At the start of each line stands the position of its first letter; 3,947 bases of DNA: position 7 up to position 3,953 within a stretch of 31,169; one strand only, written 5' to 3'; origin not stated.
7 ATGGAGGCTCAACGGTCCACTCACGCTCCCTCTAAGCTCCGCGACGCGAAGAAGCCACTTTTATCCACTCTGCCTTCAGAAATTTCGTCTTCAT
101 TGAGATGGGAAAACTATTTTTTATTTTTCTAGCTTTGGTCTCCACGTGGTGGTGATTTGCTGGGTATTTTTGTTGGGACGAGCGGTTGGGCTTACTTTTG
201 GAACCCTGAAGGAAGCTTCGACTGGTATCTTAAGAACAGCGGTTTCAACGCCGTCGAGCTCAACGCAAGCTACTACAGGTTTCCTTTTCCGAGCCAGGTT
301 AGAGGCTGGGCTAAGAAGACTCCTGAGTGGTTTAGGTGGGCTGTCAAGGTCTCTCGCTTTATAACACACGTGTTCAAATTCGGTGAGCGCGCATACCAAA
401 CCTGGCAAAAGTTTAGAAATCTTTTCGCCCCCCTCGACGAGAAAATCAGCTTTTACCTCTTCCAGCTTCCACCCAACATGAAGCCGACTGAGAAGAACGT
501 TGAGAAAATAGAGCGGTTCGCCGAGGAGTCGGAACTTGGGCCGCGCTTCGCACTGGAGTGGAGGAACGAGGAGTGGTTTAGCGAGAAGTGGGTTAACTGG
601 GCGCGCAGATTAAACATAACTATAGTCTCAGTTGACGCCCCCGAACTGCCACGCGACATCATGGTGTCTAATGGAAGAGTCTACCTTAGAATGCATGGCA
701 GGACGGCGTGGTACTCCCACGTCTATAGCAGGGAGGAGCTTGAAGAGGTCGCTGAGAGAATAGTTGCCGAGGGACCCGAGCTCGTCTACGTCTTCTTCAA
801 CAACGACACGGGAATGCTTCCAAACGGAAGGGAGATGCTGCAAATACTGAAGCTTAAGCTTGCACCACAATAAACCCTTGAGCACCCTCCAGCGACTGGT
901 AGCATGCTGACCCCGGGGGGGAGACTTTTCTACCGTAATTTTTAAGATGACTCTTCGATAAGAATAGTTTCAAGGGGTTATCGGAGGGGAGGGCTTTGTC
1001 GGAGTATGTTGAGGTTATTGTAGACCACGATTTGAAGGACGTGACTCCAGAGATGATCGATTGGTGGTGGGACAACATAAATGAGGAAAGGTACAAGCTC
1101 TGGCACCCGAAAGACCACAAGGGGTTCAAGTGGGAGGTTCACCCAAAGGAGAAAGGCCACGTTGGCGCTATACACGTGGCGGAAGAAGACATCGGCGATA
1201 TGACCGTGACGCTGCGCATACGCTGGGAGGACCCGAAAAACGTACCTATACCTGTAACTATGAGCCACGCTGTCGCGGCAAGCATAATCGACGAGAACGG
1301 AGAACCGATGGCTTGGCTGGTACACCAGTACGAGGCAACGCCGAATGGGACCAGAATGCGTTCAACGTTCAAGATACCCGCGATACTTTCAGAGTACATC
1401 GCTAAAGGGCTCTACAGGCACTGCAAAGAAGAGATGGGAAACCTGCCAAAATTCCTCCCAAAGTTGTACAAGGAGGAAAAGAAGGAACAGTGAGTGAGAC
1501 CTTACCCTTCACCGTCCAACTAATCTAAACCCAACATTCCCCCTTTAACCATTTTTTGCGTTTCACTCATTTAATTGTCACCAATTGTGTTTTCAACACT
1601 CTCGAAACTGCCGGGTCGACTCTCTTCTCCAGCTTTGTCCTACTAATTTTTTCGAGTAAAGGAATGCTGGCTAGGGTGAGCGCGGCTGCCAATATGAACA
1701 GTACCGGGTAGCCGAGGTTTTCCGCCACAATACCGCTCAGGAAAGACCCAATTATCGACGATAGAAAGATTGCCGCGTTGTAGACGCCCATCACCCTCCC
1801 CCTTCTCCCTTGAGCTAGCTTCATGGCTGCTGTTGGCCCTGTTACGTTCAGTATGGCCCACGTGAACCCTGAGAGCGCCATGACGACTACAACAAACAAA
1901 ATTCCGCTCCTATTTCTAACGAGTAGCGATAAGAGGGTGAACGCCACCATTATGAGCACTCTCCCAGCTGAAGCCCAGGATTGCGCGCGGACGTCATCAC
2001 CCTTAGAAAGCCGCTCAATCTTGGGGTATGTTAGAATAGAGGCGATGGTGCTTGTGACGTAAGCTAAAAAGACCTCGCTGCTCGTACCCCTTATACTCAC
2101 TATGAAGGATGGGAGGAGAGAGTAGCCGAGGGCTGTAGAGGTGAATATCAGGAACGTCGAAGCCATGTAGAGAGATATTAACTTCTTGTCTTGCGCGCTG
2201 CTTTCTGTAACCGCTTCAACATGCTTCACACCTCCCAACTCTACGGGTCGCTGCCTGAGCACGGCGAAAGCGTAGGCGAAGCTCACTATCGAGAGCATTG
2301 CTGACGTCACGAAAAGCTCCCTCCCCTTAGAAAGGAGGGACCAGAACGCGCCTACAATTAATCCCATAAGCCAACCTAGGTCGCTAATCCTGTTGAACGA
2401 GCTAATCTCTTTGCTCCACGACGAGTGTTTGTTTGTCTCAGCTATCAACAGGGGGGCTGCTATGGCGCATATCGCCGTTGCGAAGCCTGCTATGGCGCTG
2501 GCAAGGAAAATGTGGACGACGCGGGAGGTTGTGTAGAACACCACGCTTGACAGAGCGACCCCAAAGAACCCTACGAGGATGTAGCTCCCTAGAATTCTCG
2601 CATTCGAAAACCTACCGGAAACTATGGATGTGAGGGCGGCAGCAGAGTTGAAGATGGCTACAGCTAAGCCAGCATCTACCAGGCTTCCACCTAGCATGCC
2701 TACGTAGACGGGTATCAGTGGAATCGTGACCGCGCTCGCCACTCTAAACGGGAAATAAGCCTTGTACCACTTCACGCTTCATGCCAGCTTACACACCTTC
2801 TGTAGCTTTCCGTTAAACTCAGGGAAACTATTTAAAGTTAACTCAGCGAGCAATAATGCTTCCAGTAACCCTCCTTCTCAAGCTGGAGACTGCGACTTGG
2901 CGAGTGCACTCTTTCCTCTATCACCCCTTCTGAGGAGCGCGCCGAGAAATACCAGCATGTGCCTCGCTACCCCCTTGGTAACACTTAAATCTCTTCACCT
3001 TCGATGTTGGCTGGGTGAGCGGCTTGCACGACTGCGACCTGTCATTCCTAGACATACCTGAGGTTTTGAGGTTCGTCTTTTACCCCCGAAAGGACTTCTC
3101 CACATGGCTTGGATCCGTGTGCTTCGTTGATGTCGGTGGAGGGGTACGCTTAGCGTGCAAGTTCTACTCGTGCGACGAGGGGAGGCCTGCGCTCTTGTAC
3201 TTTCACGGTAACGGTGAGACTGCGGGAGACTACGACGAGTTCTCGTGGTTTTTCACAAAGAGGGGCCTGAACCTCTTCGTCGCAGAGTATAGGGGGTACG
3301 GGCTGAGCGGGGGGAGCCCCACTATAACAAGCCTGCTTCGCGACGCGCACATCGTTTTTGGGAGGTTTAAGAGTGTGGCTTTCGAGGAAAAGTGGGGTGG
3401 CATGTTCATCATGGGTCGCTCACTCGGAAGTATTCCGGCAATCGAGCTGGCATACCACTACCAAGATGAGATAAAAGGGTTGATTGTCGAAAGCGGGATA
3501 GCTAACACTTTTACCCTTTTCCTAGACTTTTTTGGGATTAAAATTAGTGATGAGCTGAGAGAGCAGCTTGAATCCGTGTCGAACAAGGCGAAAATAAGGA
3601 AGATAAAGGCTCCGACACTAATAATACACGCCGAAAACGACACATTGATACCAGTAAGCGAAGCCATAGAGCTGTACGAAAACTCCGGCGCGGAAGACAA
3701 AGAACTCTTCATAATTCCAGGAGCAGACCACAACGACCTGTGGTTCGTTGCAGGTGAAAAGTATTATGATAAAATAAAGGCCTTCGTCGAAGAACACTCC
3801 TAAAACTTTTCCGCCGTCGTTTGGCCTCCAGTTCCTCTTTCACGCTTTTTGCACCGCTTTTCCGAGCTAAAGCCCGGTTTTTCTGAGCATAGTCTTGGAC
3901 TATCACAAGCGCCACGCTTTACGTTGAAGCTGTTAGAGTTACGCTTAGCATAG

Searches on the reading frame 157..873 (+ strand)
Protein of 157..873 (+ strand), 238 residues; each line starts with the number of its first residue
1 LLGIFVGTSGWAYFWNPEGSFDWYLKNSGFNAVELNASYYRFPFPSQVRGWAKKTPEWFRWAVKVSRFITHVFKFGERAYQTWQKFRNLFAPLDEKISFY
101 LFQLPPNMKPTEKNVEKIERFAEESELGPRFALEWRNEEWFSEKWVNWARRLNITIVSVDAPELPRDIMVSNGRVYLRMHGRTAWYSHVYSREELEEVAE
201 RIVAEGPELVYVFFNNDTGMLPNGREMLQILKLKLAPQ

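Call 8: search_protein_families(library=pfam, proteins=[window:157-873:+], max_evalue=0.001)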
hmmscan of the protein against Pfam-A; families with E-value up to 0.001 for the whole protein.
window:157-873:+ (238 aa): 1 family
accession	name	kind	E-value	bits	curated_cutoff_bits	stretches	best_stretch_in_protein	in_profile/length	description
PF01904.24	DUF72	-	9.2e-52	176.7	25.3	1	20-219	10-204/217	Protein of unknown function DUF72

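Call 71: find_encoding_contigs(protein=window:157-873:+, flank=10000, max_places=2)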
Protein window:157-873:+ (238 aa): 7 contigs read that carry it; 2 places shown.
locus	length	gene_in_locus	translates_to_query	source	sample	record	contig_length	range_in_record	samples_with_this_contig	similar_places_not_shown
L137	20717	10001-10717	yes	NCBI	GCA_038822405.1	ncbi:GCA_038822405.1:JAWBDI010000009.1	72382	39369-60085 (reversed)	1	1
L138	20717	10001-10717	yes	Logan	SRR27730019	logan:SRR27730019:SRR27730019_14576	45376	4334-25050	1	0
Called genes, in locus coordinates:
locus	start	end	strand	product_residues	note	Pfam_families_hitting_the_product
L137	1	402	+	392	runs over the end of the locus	PF00753:Lactamase_B, PF19583:ODP, PF12706:Lactamase_B_2 (weak), PF00258:Flavodoxin_1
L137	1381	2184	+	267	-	PF04909:Amidohydro_2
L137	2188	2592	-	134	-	PF00903:Glyoxalase (weak), PF13669:Glyoxalase_4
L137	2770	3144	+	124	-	PF01880:Desulfoferrodox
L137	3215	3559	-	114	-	PF01909:NTP_transf_2, PF18765:Polbeta (weak)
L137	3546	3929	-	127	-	PF05168:HEPN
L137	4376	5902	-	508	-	PF03600:CitMHS, PF02040:ArsB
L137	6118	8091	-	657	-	PF02629:CoA_binding, PF13380:CoA_binding_2, PF13607:Succ_CoA_lig, PF19045:Ligase_CoA_2 (weak), PF14196:ATC_hydrolase, PF19620:DUF6125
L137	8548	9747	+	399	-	PF02830:V4R (faint)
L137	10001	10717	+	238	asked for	PF01904:DUF72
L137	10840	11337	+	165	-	PF18089:DAPG_hydrolase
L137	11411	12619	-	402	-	PF07690:MFS_1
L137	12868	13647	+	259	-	PF00561:Abhydrolase_1 (faint), PF12146:Hydrolase_4, PF00326:Peptidase_S9 (faint), PF12146:Hydrolase_4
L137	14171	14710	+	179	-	-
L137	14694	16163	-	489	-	PF02629:CoA_binding (weak), PF13380:CoA_binding_2, PF13607:Succ_CoA_lig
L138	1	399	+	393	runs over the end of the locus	PF00753:Lactamase_B, PF19583:ODP, PF12706:Lactamase_B_2 (weak), PF00258:Flavodoxin_1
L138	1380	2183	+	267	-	PF04909:Amidohydro_2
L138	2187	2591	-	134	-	PF00903:Glyoxalase (weak), PF13669:Glyoxalase_4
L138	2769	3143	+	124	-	PF01880:Desulfoferrodox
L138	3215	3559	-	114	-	PF01909:NTP_transf_2, PF18765:Polbeta (weak)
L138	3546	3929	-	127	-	PF05168:HEPN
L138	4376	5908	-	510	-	PF03600:CitMHS, PF02040:ArsB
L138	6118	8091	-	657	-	PF02629:CoA_binding, PF13380:CoA_binding_2, PF13607:Succ_CoA_lig, PF19045:Ligase_CoA_2 (weak), PF14196:ATC_hydrolase, PF19620:DUF6125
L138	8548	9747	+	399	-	PF02830:V4R (faint)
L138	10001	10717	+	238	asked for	PF01904:DUF72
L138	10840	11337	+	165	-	PF18089:DAPG_hydrolase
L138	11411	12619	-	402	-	PF07690:MFS_1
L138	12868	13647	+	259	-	PF00561:Abhydrolase_1 (faint), PF12146:Hydrolase_4, PF00326:Peptidase_S9 (faint), PF12146:Hydrolase_4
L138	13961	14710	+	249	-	-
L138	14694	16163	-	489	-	PF02629:CoA_binding (weak), PF13380:CoA_binding_2, PF13607:Succ_CoA_lig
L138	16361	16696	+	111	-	-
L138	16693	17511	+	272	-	PF02146:SIR2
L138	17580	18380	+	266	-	PF00561:Abhydrolase_1, PF12146:Hydrolase_4, PF12697:Abhydrolase_6, PF03096:Ndr (weak), PF00561:Abhydrolase_1 (weak), PF08386:Abhydrolase_4 (weak)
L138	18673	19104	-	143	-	-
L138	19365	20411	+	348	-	-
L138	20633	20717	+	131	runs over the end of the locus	-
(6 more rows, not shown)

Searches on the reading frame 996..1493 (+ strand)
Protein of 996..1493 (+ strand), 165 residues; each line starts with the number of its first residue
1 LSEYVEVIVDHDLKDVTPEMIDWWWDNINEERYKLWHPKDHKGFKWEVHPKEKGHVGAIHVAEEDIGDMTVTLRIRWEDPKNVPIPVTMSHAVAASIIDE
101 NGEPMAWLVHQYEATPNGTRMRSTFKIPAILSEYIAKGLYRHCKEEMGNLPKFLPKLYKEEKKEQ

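Call 8: search_protein_families(library=pfam, proteins=[window:996-1493:+], max_evalue=0.001)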
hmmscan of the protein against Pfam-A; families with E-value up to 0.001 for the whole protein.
window:996-1493:+ (165 aa): 1 family
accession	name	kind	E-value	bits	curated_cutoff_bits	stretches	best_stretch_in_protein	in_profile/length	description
PF18089.7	DAPG_hydrolase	-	4.1e-23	82.5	22.7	1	7-125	32-167/223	DAPG hydrolase PhiG domain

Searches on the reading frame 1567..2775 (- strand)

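Call 8: search_protein_families(library=pfam, proteins=[window:1567-2775:-], max_evalue=0.001)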
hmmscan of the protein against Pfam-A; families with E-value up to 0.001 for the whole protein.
window:1567-2775:- (402 aa): 1 family
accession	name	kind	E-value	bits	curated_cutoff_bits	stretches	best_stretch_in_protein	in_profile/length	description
PF07690.21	MFS_1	-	3.4e-23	82.6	33.4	2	7-249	5-251/347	Major Facilitator Superfamily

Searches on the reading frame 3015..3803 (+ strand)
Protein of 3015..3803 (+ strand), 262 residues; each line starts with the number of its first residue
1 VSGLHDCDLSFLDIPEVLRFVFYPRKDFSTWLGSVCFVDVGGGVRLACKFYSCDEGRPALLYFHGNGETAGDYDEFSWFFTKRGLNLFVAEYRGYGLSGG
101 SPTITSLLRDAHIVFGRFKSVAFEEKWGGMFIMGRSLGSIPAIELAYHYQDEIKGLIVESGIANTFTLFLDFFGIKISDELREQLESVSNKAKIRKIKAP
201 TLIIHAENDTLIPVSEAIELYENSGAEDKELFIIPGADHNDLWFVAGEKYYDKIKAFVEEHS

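Call 8: search_protein_families(library=pfam, proteins=[window:3015-3803:+], max_evalue=0.001)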
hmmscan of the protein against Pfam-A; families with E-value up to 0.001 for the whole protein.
window:3015-3803:+ (262 aa): 3 families
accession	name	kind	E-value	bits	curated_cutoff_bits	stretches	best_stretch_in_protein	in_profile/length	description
PF12146.15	Hydrolase_4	-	1.5e-23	83.8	27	2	57-160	4-108/239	Serine aminopeptidase, S33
PF00561.26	Abhydrolase_1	-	3.2e-09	37.2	25.8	1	180-243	181-242/245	alpha/beta hydrolase fold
PF00326.27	Peptidase_S9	-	1.3e-05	25.3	22.6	1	130-260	66-208/213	Prolyl oligopeptidase family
